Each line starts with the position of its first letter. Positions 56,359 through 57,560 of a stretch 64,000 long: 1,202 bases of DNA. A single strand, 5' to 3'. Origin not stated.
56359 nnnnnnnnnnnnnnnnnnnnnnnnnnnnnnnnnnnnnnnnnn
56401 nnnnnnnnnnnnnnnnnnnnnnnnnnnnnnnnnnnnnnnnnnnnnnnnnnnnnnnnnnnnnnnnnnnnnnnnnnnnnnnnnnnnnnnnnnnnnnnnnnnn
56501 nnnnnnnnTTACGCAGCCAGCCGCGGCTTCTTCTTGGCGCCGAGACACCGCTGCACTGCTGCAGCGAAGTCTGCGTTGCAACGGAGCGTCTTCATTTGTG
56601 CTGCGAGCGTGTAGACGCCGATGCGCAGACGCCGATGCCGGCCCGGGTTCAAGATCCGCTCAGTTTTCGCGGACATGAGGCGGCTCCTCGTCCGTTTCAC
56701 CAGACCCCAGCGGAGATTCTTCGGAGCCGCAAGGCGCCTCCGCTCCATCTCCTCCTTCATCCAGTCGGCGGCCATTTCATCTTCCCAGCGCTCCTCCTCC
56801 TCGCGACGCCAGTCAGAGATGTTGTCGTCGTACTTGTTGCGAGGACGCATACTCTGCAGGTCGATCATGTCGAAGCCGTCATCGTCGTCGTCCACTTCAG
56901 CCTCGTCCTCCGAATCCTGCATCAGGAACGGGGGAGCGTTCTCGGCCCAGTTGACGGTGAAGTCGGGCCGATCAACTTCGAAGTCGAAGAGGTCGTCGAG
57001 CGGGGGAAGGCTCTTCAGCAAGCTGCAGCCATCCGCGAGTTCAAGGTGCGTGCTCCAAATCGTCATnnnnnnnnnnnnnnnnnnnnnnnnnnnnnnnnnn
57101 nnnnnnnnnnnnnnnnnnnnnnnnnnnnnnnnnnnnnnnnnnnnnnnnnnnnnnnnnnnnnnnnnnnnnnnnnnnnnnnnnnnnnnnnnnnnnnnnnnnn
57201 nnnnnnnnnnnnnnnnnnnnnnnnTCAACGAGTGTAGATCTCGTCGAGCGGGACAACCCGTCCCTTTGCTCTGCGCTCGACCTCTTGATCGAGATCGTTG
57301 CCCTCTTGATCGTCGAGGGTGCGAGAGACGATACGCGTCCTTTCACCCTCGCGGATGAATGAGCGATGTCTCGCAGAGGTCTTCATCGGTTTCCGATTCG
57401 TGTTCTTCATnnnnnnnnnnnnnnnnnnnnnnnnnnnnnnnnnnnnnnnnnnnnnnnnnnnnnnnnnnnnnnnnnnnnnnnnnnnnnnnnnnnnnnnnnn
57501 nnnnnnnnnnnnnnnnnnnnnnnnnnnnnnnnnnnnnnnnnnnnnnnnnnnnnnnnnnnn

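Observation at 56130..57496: Array of three small-gene mini-cassettes, each flanked by 17-18 bp inverted repeats, inserted between ssrA and smpB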

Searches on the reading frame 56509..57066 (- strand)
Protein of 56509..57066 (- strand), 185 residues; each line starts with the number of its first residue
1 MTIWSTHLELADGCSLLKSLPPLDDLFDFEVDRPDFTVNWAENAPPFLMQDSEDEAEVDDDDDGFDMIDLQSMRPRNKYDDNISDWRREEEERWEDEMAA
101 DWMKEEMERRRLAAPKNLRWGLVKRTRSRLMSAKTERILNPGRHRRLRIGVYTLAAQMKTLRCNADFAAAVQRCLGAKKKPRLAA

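Call 10: search_protein_families(library=pfam, proteins=[window:56509-57066:-], max_evalue=1)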
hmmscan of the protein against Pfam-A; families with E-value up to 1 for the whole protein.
window:56509-57066:- (185 aa): 0 families

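Call 11: search_protein_families(library=padloc, proteins=[window:56509-57066:-], max_evalue=1)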
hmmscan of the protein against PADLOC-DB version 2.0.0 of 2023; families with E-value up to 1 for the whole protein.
window:56509-57066:- (185 aa): 0 families

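Call 13: find_homologous_proteins(query=window:56509-57066:-, max_evalue=0.01)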
Query window:56509-57066:- (185 aa): 1 proteins with E <= 0.01 among 865 candidates.
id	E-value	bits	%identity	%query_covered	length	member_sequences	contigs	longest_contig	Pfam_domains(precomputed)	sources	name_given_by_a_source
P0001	4.3e-120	416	100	100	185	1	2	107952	-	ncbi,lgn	-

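Call 14: find_encoding_contigs(protein=window:56509-57066:-, flank=5000, max_places=10)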
Protein window:56509-57066:- (185 aa): 2 contigs read that carry it; 2 places shown.
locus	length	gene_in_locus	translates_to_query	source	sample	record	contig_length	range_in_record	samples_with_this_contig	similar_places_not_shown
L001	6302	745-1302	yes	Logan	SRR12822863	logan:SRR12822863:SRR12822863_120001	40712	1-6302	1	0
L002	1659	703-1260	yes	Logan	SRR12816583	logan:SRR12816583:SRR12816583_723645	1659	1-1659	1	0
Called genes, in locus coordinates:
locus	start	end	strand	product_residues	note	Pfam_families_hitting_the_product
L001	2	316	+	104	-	?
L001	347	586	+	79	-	-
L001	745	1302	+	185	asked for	-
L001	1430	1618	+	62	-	-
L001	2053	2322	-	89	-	-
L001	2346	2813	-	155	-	-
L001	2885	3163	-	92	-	-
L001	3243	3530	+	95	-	-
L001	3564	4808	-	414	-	PF22807:TrAA12, PF07995:GSDH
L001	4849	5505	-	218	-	PF13739:PdaC (weak), PF11738:DUF3298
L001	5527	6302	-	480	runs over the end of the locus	PF00817:IMS, PF11798:IMS_HHH (faint), PF11799:IMS_C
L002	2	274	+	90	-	?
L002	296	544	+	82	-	-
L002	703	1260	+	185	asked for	-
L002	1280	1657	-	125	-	?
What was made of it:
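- On Shufflon / inverton: None within about 5 kb on either side (calls 10, 14).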

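Call 64: search_protein_representatives(protein=window:56509-57066:-)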
Query: 185 residues. Proteins with E-value up to 0.001 (for the whole library): 2; up to 1e-10: 1; up to 1e-30: 1. The best 2 are listed.
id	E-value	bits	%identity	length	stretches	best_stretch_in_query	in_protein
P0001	1.4e-120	416.2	100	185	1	1-185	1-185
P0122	2.7e-06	43.6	32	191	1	2-178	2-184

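Call 66: find_encoding_contigs(protein=P0122, flank=3000, max_places=3)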
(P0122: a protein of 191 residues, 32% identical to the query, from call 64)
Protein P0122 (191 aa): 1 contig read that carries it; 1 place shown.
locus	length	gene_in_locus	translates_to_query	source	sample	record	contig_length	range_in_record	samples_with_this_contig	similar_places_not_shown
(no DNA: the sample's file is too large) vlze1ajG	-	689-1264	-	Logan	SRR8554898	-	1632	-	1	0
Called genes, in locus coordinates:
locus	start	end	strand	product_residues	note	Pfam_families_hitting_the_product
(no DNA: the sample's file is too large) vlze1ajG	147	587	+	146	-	PF01668:SmpB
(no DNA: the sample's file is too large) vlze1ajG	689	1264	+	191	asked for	-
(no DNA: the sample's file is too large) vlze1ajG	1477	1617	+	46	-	-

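Call 70: search_dna_similar(query=window:56509-57066:-, collection=plasmids, mode=protein, max_evalue=0.001, max_rows=10)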
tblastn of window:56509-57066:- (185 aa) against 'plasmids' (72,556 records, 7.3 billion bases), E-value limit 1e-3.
No match.

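Call 87: predict_structure(alignment_id=A3)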
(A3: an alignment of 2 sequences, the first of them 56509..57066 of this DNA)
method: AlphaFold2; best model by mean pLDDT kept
length: 185 residues; sequences in the alignment: 2
mean_pLDDT: 47.5   pTM: 0.20
mean pLDDT of the five models: 47.5, 47.2, 46.1, 43.5, 42.4
residues with pLDDT >= 90: 0; 70-90: 24; 50-70: 35; < 50: 126
segments of 3 or more residues with pLDDT < 50: 1-41, 47-49, 118-185
pLDDT, mean of each block of 10 residues (from residue 1): 28 32 41 44 49 52 54 51 70 81 76 52 45 34 33 39 43 40 33
secondary structure, 60 per line:
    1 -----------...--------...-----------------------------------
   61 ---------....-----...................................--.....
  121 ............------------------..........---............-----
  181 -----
elements in order: H70-73 H79-113 H116-132 H151-160 H164-175
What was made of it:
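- Tried and rejected: Structure of B: the AlphaFold2 model of B with its one homologue had pLDDT 47.5, so no fold search was run (call 87).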

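Call 93: search_protein_families(library=phrogs, proteins=[window:56509-57066:-], max_evalue=0.1)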
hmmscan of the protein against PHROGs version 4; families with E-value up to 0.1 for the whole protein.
window:56509-57066:- (185 aa): 0 families

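Call 94: search_protein_families(library=ncbifam, proteins=[window:56509-57066:-], max_evalue=0.1)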
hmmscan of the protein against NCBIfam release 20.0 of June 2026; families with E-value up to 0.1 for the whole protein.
window:56509-57066:- (185 aa): 0 families

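Call 95: search_solved_structures(query=window:56509-57066:-, max_evalue=1)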
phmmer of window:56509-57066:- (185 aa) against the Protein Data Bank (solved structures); distinct sequences matched with E-value up to 1: 0.

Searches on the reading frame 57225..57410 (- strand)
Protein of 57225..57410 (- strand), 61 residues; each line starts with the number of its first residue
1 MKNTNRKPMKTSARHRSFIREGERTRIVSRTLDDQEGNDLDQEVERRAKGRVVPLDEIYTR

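Call 10: search_protein_families(library=pfam, proteins=[window:57225-57410:-], max_evalue=1)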
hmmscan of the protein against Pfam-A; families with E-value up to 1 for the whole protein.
window:57225-57410:- (61 aa): 0 families

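Call 11: search_protein_families(library=padloc, proteins=[window:57225-57410:-], max_evalue=1)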
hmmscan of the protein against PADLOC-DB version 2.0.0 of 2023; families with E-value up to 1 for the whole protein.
window:57225-57410:- (61 aa): 0 families

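Call 73: find_homologous_proteins(query=A2, max_evalue=0.01)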
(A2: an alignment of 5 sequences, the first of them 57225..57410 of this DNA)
Query A2 (5 sequences) (61 aa, profile of the alignment): 6 proteins with E <= 0.01 among 112 candidates.
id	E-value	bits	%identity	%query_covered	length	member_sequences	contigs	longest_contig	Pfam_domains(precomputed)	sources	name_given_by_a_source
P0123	2.7e-25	106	33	51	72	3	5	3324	-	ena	-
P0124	2.5e-23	100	-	-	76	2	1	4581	-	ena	-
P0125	6.0e-18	83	33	66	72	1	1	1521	-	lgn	-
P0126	2.4e-17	81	100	100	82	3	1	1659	-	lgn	-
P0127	2.0e-16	78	42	75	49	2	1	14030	-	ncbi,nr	ncbi:MAG: hypothetical protein Q8R25_04335 [bacterium]|nr:hypothetical protein [bacterium]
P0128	9.2e-15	72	25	85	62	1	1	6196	-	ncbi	-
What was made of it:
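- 57225..57410 (-): Gene C: 61 aa, basic, ending in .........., preceded by the SD AAGGAAG. Only 6 clusters exist among 5.8 billion proteins (call 73).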

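Call 93: search_protein_families(library=phrogs, proteins=[window:57225-57410:-], max_evalue=0.1)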
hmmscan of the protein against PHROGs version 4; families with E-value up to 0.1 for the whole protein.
window:57225-57410:- (61 aa): 0 families

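Call 94: search_protein_families(library=ncbifam, proteins=[window:57225-57410:-], max_evalue=0.1)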
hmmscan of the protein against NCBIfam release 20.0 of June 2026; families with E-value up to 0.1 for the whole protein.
window:57225-57410:- (61 aa): 0 families
